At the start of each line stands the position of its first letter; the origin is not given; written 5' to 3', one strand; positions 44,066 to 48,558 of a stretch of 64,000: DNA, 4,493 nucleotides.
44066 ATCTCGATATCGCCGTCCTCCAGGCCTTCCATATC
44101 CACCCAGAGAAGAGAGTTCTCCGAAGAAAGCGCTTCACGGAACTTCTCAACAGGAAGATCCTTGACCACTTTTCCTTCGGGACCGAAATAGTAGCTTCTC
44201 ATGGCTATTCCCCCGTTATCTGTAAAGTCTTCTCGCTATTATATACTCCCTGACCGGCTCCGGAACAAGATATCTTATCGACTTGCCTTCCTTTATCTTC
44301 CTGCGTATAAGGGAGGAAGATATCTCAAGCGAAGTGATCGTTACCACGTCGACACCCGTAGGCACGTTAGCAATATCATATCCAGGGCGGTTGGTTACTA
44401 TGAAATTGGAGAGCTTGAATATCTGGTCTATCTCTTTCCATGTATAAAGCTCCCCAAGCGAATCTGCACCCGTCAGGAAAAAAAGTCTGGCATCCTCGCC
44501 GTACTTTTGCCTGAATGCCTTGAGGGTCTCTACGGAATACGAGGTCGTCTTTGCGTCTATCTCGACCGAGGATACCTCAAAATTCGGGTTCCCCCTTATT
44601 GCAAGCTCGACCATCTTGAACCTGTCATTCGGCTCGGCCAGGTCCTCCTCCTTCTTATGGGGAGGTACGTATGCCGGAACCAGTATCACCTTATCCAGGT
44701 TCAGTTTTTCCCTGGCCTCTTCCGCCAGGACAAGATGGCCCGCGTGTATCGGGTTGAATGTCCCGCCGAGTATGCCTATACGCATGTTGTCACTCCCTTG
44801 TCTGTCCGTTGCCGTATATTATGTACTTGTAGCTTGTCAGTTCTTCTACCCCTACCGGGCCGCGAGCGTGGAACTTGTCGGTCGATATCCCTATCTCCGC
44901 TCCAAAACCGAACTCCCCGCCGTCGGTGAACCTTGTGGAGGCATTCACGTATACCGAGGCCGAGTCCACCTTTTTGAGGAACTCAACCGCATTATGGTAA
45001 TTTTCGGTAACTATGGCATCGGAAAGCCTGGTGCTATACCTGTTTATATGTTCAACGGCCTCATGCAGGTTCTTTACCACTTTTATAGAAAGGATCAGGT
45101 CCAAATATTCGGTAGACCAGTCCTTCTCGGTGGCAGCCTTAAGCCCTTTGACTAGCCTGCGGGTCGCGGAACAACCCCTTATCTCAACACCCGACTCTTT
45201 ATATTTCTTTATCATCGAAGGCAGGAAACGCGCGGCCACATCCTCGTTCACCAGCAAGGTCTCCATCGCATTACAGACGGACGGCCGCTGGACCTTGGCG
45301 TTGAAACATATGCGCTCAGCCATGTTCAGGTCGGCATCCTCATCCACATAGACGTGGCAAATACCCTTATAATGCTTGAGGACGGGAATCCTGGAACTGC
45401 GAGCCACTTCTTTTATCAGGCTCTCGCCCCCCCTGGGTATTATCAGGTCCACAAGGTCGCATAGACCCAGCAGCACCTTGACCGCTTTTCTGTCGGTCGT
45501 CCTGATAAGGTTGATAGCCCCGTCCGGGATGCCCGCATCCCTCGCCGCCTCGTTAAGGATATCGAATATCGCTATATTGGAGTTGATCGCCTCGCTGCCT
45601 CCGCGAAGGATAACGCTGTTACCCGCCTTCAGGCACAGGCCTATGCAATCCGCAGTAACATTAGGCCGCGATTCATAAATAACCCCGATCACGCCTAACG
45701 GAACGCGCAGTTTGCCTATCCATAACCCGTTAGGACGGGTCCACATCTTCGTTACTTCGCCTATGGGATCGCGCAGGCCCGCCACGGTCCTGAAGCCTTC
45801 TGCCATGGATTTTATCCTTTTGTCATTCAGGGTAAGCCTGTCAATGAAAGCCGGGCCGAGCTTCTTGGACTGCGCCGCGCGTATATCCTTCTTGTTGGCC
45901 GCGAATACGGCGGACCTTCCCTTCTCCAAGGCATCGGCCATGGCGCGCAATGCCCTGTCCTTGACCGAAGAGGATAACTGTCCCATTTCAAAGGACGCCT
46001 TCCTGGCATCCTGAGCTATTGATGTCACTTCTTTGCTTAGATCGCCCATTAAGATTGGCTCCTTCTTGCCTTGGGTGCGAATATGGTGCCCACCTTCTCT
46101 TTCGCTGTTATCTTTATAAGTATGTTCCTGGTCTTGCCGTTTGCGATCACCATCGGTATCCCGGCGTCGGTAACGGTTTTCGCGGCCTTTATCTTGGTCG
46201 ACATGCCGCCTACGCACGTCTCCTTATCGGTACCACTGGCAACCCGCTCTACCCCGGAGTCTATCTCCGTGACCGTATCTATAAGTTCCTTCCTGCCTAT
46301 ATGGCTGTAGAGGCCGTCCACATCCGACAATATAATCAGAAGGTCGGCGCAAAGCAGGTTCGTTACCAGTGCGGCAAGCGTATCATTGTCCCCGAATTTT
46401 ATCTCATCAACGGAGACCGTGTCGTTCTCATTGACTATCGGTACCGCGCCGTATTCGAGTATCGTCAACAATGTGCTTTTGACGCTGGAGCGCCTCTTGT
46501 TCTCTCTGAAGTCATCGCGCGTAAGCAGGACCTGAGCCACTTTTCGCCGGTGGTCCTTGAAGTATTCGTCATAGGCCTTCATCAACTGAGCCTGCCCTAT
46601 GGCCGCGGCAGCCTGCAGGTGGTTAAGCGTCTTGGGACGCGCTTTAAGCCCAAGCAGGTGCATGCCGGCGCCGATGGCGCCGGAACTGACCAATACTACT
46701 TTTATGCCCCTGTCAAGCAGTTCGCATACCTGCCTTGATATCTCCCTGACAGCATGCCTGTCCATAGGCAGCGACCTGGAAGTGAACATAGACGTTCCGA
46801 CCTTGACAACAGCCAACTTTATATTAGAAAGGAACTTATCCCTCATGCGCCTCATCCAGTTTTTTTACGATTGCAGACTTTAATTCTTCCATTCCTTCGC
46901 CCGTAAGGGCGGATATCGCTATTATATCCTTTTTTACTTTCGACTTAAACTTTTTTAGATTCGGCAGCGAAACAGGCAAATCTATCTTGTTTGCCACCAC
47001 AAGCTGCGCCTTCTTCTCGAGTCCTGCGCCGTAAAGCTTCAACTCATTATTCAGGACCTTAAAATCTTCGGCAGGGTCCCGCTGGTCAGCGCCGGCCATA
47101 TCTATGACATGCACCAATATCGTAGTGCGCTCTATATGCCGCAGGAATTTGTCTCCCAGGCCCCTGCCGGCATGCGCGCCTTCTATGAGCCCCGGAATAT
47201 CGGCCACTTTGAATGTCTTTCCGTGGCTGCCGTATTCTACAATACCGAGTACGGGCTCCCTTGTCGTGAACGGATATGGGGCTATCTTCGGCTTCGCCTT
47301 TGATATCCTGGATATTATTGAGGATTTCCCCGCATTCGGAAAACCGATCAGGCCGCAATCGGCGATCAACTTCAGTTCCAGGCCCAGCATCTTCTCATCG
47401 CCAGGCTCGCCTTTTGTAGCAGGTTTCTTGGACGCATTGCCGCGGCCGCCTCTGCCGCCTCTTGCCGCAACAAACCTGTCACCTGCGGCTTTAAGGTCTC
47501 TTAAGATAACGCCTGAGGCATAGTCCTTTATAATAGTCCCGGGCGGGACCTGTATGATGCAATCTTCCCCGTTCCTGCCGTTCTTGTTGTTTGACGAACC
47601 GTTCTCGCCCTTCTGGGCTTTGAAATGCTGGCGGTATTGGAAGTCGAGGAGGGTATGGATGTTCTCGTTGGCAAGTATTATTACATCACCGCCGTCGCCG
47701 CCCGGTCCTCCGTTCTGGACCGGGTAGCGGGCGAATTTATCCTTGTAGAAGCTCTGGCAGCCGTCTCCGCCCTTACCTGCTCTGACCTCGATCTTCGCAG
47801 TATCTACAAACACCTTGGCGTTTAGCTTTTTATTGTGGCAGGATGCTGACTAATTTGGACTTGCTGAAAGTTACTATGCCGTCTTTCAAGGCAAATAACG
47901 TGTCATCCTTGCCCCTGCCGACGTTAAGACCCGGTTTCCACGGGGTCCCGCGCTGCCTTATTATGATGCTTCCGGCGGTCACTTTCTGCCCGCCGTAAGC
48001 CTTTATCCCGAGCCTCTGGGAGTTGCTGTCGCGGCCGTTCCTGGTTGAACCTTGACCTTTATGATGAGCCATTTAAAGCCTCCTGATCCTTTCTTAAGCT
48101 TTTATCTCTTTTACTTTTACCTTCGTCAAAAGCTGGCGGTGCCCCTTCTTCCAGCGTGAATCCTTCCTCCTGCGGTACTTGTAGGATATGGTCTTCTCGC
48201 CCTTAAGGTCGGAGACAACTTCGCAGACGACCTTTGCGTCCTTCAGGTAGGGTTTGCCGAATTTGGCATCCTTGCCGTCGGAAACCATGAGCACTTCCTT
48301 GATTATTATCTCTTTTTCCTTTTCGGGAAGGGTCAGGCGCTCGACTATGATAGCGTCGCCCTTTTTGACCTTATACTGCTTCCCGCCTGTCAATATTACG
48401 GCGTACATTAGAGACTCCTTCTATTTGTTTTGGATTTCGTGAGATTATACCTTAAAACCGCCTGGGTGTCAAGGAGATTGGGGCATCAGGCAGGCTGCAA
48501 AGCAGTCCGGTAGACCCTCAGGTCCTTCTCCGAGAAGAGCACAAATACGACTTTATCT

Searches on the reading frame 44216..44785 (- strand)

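Call 44: search_protein_families(library=pfam, proteins=[window:44216-44785:-], max_evalue=0.001)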
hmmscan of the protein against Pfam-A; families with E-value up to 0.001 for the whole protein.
window:44216-44785:- (189 aa): 1 family
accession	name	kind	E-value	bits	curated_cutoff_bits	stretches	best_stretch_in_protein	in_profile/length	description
PF01467.32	CTP_transf_like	-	2.2e-26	93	21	1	5-163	1-133/133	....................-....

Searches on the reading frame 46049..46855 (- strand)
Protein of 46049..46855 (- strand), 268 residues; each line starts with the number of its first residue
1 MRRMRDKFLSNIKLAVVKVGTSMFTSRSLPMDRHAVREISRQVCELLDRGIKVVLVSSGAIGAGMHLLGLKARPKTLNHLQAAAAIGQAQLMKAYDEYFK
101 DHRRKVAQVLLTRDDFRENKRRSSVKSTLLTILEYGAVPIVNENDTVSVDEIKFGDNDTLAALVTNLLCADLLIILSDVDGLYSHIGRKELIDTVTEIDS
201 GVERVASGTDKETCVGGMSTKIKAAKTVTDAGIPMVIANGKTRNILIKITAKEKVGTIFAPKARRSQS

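Call 43: search_protein_families(library=pfam, proteins=[window:46049-46855:-], max_evalue=0.001)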
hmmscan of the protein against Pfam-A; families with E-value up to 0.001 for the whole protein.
window:46049-46855:- (268 aa): 1 family
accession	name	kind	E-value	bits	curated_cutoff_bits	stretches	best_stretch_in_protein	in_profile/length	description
PF00696.33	AA_kinase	-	1.1e-39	137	24.9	1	13-239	1-234/234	Amino acid kinase family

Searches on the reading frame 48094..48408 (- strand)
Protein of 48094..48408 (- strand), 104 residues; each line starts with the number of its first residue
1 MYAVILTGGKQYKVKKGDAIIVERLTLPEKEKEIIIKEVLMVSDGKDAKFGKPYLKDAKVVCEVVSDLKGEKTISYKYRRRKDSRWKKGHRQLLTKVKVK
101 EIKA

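Call 43: search_protein_families(library=pfam, proteins=[window:48094-48408:-], max_evalue=0.001)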
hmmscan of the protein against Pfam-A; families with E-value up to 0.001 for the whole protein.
window:48094-48408:- (104 aa): 1 family
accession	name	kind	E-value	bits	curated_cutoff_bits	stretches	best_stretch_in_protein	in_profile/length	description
PF00829.26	Ribosomal_L21p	-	5.7e-32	110.3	27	1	1-102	1-99/99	Ribosomal prokaryotic L21 protein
